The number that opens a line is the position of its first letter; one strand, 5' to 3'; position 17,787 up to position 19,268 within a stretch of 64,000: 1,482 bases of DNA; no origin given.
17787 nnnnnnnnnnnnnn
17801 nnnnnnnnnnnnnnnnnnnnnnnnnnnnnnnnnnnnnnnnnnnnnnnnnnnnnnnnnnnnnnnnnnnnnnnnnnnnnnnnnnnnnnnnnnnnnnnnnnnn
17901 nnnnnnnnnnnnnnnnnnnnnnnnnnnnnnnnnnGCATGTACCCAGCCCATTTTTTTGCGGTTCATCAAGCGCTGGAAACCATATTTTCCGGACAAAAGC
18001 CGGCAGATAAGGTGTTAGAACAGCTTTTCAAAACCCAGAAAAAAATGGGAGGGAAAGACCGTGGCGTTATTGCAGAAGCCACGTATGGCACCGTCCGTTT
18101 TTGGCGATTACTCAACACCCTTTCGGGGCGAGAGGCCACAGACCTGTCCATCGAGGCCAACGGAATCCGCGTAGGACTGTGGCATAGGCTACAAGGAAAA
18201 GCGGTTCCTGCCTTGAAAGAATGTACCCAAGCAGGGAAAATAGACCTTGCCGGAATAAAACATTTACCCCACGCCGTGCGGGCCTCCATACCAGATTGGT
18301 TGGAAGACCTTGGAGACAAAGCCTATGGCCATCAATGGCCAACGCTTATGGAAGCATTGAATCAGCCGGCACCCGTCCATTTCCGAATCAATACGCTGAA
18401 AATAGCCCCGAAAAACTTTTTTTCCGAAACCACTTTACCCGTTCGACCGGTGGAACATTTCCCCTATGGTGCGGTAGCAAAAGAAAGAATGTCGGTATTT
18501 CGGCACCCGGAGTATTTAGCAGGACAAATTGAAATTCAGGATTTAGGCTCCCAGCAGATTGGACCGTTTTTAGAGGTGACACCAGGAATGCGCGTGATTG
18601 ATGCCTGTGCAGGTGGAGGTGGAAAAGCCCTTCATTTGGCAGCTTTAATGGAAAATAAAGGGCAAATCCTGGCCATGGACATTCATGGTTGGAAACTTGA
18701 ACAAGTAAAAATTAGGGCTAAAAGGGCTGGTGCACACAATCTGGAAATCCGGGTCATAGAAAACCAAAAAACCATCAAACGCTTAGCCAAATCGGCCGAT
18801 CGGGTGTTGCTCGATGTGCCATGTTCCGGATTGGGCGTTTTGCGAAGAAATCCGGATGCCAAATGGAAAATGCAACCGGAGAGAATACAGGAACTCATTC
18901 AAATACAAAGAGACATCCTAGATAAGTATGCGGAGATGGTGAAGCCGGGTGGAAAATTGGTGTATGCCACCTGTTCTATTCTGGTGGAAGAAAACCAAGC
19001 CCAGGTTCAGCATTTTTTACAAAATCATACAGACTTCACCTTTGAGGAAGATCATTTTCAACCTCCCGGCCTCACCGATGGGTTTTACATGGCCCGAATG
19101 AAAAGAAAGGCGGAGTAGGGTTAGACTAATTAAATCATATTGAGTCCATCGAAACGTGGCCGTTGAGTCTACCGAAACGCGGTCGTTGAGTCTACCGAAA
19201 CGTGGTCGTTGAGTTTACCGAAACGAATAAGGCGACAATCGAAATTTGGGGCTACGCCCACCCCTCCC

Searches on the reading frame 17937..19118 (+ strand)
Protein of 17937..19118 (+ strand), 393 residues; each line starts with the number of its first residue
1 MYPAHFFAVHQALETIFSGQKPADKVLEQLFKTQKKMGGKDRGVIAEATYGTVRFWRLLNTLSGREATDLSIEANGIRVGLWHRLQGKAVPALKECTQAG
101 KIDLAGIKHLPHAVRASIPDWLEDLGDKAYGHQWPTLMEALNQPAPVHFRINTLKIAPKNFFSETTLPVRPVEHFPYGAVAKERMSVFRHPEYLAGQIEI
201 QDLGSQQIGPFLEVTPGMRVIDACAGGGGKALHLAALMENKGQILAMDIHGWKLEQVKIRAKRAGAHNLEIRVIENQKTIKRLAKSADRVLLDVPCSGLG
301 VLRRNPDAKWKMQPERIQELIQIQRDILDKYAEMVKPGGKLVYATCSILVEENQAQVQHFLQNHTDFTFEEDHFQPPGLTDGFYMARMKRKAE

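Call 10: search_protein_families(library=pfam, proteins=[window:17937-19118:+])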
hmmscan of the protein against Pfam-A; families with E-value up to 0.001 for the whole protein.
window:17937-19118:+ (393 aa): 7 families
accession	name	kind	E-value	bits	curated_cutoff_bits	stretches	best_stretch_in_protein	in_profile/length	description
PF01189.24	Methyltr_RsmB-F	-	9.4e-49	166.2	27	1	212-373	4-166/199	16S rRNA methyltransferase RsmB/F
PF17125.10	Methyltr_RsmF_N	-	3.4e-09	37.5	34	1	128-202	11-85/86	N-terminal domain of 16S rRNA methyltransferase RsmF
PF22458.1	RsmF-B_ferredox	-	1.3e-08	35.3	27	1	119-162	2-45/74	Methyltr_RsmF/B-like, ferredoxin-like domain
PF13847.12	Methyltransf_31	-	7.9e-08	32.6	27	1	216-356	3-121/145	Methyltransferase domain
PF01209.24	Ubie_methyltran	-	8.9e-05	22.4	20.1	1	213-271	44-102/233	ubiE/COQ5 methyltransferase family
PF01728.25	FtsJ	-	0.00017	22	24.1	1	213-347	20-141/181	FtsJ-like methyltransferase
PF02390.23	Methyltransf_4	-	0.00018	21.5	24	1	220-373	5-142/173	Putative methyltransferase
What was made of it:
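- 17937..19118 (+): rsmB/F-type rRNA methyltransferase gene. It forms the left boundary of the insertion. Pfam Methyltr_RsmB-F, E = 9e-49 (call 10).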

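Call 12: find_encoding_contigs(protein=window:17937-19118:+, flank=6000, max_places=10)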
Protein window:17937-19118:+ (393 aa): 1 contig read that carries it; 1 place shown.
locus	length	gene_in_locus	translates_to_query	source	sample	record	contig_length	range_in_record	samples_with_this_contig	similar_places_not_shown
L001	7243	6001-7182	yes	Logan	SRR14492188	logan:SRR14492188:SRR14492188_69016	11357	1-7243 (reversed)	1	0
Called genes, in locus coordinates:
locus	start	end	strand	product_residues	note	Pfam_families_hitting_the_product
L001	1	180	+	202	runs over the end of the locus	PF00081:Sod_Fe_N, PF02777:Sod_Fe_C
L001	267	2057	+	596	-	PF00654:Voltage_CLC, PF00571:CBS (faint)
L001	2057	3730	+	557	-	PF19510:DUF6044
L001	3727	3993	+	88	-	-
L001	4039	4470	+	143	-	-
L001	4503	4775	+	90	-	PF13442:Cytochrome_CBB3, PF00034:Cytochrom_C (weak)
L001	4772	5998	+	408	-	PF13167:GTP-bdg_N, PF16360:GTP-bdg_M, PF01926:MMR_HSR1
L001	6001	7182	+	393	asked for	PF17125:Methyltr_RsmF_N (weak), PF22458:RsmF-B_ferredox, PF01189:Methyltr_RsmB-F, PF13847:Methyltransf_31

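Call 29: find_homologous_proteins(query=window:17937-19118:+, max_evalue=1e-60)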
Query window:17937-19118:+ (393 aa): 7981 proteins with E <= 1e-60 among 8000 candidates; the best 120 are listed.
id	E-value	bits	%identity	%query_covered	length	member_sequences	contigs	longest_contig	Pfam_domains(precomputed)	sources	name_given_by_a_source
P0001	3.5e-260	881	97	100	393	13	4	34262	PF13847.13,PF17125.11,PF01189.24,PF22458.2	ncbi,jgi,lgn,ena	jgi:16S rRNA (cytosine967-C5)-methyltransferase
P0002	8.5e-231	784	85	100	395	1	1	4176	PF13847.13,PF01189.24,PF22458.2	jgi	jgi:16S rRNA (cytosine967-C5)-methyltransferase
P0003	1.8e-192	658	80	90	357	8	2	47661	PF13847.13,PF17125.11,PF01189.24,PF22458.2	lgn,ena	-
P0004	7.2e-147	508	57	99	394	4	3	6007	PF13847.13,PF17125.11,PF01189.24,PF22458.2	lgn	-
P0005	1.8e-115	404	49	99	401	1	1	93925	PF13847.13,PF01189.24,PF01209.25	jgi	jgi:16S rRNA (cytosine967-C5)-methyltransferase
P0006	2.7e-110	387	49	100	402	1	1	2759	PF13847.13,PF01189.24,PF22458.2,PF01728.26,PF01209.25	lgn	-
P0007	3.6e-110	387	48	98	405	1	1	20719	PF13847.13,PF17125.11,PF01189.24,PF22458.2,PF01209.25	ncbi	-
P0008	5.4e-110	386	48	97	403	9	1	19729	PF13847.13,PF01189.24,PF22458.2,PF01209.25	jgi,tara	tara:strand:+ start:677 stop:1888 length:1212 start_codon:yes stop_codon:yes gene_type:complete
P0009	1.9e-109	384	49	97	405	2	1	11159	PF13847.13,PF01189.24,PF22458.2,PF01209.25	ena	-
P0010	2.8e-109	384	49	98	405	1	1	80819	PF13847.13,PF01189.24,PF22458.2,PF01209.25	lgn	-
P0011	3.9e-109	383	48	99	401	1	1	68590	PF13847.13,PF01189.24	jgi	-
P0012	6.6e-109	383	48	99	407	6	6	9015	PF13847.13,PF01189.24,PF22458.2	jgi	jgi:16S rRNA (cytosine967-C5)-methyltransferase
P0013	1.4e-108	382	49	97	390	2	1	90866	PF13847.13,PF01189.24,PF22458.2,PF01209.25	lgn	-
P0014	1.6e-108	381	49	100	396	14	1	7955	PF13847.13,PF01189.24,PF22458.2,PF01209.25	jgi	jgi:16S rRNA (cytosine967-C5)-methyltransferase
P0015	1.9e-108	381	49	97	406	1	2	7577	PF13847.13,PF01189.24,PF22458.2,PF01209.25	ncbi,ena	-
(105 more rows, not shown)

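Call 30: find_encoding_contigs(protein=P0001, flank=10000, max_places=10)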
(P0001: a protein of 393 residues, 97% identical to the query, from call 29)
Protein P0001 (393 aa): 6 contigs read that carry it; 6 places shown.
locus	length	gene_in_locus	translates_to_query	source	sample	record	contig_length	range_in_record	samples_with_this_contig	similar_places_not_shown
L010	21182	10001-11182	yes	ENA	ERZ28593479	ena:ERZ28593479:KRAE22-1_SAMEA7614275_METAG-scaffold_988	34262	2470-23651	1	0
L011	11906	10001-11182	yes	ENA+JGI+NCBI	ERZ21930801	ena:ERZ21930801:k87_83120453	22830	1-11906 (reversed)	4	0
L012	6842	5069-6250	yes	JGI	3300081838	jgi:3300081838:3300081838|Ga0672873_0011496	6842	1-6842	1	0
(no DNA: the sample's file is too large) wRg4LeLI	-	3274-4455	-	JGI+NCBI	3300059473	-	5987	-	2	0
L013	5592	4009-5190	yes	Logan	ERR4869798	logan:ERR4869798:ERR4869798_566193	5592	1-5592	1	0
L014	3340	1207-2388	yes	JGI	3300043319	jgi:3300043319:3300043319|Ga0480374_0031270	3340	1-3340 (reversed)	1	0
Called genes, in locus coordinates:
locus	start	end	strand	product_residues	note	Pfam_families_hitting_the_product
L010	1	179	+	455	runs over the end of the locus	PF18073:Zn_ribbon_LapB, PF13481:AAA_25, PF23442:DUF7125, PF03796:DnaB_C (faint), PF06745:ATPase (weak), PF13401:AAA_22 (weak), PF13541:ChlI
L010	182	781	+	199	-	PF11845:Tll0287-like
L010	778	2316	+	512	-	PF21088:MS_channel_1st (weak), PF00924:MS_channel_2nd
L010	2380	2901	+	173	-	PF04264:YceI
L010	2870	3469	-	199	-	PF11138:DUF2911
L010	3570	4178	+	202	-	PF00081:Sod_Fe_N, PF02777:Sod_Fe_C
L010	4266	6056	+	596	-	PF00654:Voltage_CLC, PF00571:CBS (faint)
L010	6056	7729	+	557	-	PF19510:DUF6044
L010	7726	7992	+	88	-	-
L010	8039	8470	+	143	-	-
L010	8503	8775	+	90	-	PF13442:Cytochrome_CBB3, PF00034:Cytochrom_C (weak)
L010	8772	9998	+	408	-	PF13167:GTP-bdg_N, PF16360:GTP-bdg_M, PF01926:MMR_HSR1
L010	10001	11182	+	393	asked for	PF17125:Methyltr_RsmF_N (weak), PF22458:RsmF-B_ferredox, PF01189:Methyltr_RsmB-F, PF13847:Methyltransf_31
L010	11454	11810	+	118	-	PF04383:KilA-N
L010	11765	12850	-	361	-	PF00483:NTP_transferase, PF12804:NTP_transf_3, PF22640:ManC_GMP_beta-helix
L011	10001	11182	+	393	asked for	PF17125:Methyltr_RsmF_N (weak), PF22458:RsmF-B_ferredox, PF01189:Methyltr_RsmB-F, PF13847:Methyltransf_31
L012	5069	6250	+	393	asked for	PF17125:Methyltr_RsmF_N (weak), PF22458:RsmF-B_ferredox, PF01189:Methyltr_RsmB-F, PF13847:Methyltransf_31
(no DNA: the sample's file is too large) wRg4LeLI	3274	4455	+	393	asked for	PF17125:Methyltr_RsmF_N (weak), PF22458:RsmF-B_ferredox, PF01189:Methyltr_RsmB-F, PF13847:Methyltransf_31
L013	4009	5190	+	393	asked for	PF17125:Methyltr_RsmF_N (weak), PF22458:RsmF-B_ferredox, PF01189:Methyltr_RsmB-F, PF13847:Methyltransf_31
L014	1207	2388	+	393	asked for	PF17125:Methyltr_RsmF_N (weak), PF22458:RsmF-B_ferredox, PF01189:Methyltr_RsmB-F, PF13847:Methyltransf_31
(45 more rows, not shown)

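Call 31: find_encoding_contigs(protein=P0003, flank=10000, max_places=6)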
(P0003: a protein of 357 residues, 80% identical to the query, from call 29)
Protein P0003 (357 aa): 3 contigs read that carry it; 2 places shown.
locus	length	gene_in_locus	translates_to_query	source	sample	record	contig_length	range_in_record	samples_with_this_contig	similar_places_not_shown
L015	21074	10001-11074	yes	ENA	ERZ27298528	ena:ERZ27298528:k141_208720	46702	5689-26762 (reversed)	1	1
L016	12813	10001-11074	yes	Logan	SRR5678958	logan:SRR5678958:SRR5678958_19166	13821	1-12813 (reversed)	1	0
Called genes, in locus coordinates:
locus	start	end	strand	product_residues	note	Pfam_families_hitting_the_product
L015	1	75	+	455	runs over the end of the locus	PF18073:Zn_ribbon_LapB, PF13481:AAA_25, PF23442:DUF7125, PF03796:DnaB_C (faint), PF06745:ATPase (weak), PF13401:AAA_22 (weak), PF13541:ChlI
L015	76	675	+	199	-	PF11845:Tll0287-like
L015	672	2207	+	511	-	PF21088:MS_channel_1st (weak), PF00924:MS_channel_2nd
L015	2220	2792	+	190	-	PF04264:YceI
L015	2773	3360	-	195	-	PF11138:DUF2911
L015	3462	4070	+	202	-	PF00081:Sod_Fe_N, PF02777:Sod_Fe_C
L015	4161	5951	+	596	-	PF00654:Voltage_CLC, PF00571:CBS (weak)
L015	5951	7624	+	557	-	PF19510:DUF6044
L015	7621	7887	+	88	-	-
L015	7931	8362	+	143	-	-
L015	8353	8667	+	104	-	PF13442:Cytochrome_CBB3, PF00034:Cytochrom_C (weak)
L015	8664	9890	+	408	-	PF03193:RsgA_GTPase (faint), PF13167:GTP-bdg_N, PF16360:GTP-bdg_M, PF01926:MMR_HSR1, PF02421:FeoB_N (weak)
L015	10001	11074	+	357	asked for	PF17125:Methyltr_RsmF_N (faint), PF22458:RsmF-B_ferredox, PF01189:Methyltr_RsmB-F, PF13847:Methyltransf_31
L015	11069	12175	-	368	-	PF00483:NTP_transferase, PF12804:NTP_transf_3, PF22640:ManC_GMP_beta-helix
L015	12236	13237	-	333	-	PF10263:SprT-like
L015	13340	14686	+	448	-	PF13638:PIN_4, PF02562:PhoH, PF13604:AAA_30 (faint)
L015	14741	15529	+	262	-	PF13428:TPR_14 (faint), PF13432:TPR_16 (faint), PF13424:TPR_12 (faint), PF14559:TPR_19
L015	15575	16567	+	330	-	-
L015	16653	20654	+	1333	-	PF19081:Ig_7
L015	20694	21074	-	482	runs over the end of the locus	PF00171:Aldedh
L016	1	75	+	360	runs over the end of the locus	?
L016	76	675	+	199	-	PF11845:Tll0287-like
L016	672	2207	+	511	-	PF21088:MS_channel_1st (weak), PF00924:MS_channel_2nd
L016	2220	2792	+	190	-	PF04264:YceI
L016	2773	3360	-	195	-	PF11138:DUF2911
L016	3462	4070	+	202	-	PF00081:Sod_Fe_N, PF02777:Sod_Fe_C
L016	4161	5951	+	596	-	PF00654:Voltage_CLC, PF00571:CBS (weak)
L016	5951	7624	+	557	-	PF19510:DUF6044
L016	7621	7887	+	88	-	-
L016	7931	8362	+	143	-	-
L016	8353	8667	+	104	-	PF13442:Cytochrome_CBB3, PF00034:Cytochrom_C (weak)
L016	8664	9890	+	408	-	PF03193:RsgA_GTPase (faint), PF13167:GTP-bdg_N, PF16360:GTP-bdg_M, PF01926:MMR_HSR1, PF02421:FeoB_N (weak)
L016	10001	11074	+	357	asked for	PF17125:Methyltr_RsmF_N (faint), PF22458:RsmF-B_ferredox, PF01189:Methyltr_RsmB-F, PF13847:Methyltransf_31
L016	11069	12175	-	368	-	PF00483:NTP_transferase, PF12804:NTP_transf_3, PF22640:ManC_GMP_beta-helix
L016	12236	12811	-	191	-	?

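Call 32: find_encoding_contigs(protein=P0002, flank=10000, max_places=6)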
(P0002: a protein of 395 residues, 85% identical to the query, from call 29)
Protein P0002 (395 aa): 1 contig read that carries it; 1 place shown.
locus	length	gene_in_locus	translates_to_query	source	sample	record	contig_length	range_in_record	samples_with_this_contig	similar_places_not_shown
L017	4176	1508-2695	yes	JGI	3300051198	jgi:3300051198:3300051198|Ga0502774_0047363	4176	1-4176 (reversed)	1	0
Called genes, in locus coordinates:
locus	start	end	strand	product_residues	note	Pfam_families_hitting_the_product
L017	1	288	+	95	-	?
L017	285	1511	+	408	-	PF13167:GTP-bdg_N, PF16360:GTP-bdg_M, PF01926:MMR_HSR1, PF02421:FeoB_N (weak)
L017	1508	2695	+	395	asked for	PF22458:RsmF-B_ferredox, PF01189:Methyltr_RsmB-F, PF13847:Methyltransf_31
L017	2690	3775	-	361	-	PF00483:NTP_transferase, PF12804:NTP_transf_3, PF22640:ManC_GMP_beta-helix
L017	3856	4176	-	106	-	?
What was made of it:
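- The locus is dispensable, being absent in relatives (calls 31, 32).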

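Call 60: list_cluster_members(proteins=[P0001, P0122, P0003])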
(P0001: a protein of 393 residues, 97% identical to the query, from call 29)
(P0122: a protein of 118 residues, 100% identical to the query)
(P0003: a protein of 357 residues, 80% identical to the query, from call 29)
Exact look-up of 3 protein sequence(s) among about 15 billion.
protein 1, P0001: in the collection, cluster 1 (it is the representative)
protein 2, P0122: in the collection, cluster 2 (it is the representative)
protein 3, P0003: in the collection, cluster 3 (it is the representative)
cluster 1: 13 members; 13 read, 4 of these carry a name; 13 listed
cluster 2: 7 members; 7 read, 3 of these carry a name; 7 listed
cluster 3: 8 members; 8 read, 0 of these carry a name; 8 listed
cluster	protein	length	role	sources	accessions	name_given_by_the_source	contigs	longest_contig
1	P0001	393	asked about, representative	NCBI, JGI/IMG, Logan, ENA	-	16S rRNA (cytosine967-C5)-methyltransferase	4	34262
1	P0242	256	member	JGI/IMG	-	16S rRNA (cytosine967-C5)-methyltransferase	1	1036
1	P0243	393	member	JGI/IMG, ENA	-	16S rRNA (cytosine967-C5)-methyltransferase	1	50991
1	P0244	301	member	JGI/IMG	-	16S rRNA (cytosine967-C5)-methyltransferase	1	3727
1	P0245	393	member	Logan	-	-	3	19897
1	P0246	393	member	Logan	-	-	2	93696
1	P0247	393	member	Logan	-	-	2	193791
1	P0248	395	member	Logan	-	-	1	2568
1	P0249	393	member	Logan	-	-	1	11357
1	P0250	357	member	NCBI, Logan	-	-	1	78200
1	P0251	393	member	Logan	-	-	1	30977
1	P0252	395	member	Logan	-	-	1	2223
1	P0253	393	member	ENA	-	-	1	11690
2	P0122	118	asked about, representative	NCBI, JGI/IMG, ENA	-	hypothetical protein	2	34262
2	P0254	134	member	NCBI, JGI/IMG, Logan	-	hypothetical protein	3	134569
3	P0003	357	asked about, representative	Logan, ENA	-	-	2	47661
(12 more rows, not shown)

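Call 62: find_encoding_contigs(protein=P0247, flank=3000, max_places=4)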
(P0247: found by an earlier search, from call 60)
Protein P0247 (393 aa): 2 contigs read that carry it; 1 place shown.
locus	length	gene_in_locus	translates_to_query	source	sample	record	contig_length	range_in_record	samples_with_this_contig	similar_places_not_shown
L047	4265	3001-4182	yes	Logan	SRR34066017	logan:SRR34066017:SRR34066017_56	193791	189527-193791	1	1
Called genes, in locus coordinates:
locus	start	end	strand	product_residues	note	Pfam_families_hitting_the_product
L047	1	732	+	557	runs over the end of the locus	PF19510:DUF6044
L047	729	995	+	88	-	-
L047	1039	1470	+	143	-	-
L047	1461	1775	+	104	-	PF13442:Cytochrome_CBB3, PF00034:Cytochrom_C (weak)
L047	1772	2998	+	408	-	PF13167:GTP-bdg_N, PF16360:GTP-bdg_M, PF01926:MMR_HSR1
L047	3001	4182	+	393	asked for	PF17125:Methyltr_RsmF_N (weak), PF22458:RsmF-B_ferredox, PF01189:Methyltr_RsmB-F, PF13847:Methyltransf_31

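Call 63: find_encoding_contigs(protein=P0254, flank=2500, max_places=5)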
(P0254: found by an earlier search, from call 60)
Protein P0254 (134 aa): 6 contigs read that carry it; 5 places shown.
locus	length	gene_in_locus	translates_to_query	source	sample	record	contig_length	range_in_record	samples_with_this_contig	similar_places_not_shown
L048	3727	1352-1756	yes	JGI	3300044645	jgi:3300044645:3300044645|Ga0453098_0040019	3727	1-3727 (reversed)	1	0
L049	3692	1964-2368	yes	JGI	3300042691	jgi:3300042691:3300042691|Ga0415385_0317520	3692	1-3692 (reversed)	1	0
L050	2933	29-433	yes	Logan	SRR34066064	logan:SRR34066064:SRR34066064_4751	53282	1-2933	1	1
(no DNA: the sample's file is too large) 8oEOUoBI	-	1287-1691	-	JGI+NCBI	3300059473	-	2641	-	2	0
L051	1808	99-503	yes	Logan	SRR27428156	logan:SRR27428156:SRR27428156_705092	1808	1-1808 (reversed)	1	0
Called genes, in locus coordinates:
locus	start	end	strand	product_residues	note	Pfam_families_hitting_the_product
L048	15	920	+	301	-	PF17125:Methyltr_RsmF_N (weak), PF22458:RsmF-B_ferredox, PF01189:Methyltr_RsmB-F, PF13847:Methyltransf_31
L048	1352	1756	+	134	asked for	PF04383:KilA-N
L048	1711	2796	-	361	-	PF00483:NTP_transferase, PF12804:NTP_transf_3, PF22640:ManC_GMP_beta-helix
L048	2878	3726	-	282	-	?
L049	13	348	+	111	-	-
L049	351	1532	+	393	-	PF17125:Methyltr_RsmF_N (weak), PF22458:RsmF-B_ferredox, PF01189:Methyltr_RsmB-F, PF13847:Methyltransf_31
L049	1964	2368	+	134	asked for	PF04383:KilA-N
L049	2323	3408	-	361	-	PF00483:NTP_transferase, PF12804:NTP_transf_3, PF22640:ManC_GMP_beta-helix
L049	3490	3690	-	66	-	?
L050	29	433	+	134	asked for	PF04383:KilA-N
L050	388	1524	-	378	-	PF00483:NTP_transferase, PF12804:NTP_transf_3, PF22640:ManC_GMP_beta-helix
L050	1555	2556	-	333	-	PF10263:SprT-like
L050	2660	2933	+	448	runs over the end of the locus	PF13638:PIN_4, PF02562:PhoH, PF13604:AAA_30 (faint)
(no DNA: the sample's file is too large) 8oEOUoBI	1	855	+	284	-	?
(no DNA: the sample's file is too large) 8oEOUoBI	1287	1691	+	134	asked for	PF04383:KilA-N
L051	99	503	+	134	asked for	PF04383:KilA-N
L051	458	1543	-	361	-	PF00483:NTP_transferase, PF12804:NTP_transf_3, PF22640:ManC_GMP_beta-helix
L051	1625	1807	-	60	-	?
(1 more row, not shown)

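Call 92: find_encoding_contigs(protein=P0250, flank=2500, max_places=3)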
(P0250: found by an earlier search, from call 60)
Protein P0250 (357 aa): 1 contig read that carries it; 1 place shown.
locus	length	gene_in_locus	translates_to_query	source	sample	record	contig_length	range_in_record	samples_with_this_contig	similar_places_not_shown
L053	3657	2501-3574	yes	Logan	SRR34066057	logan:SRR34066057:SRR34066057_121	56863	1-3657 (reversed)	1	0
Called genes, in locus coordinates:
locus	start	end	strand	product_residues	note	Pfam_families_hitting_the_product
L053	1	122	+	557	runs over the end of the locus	PF19510:DUF6044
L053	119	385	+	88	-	-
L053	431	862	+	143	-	-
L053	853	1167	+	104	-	PF13442:Cytochrome_CBB3, PF00034:Cytochrom_C (weak)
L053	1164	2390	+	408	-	PF13167:GTP-bdg_N, PF16360:GTP-bdg_M, PF01926:MMR_HSR1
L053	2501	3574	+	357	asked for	PF17125:Methyltr_RsmF_N (weak), PF22458:RsmF-B_ferredox, PF01189:Methyltr_RsmB-F, PF13847:Methyltransf_31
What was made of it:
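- Short-read assemblies of the same strains break here (calls 12, 62, 92).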
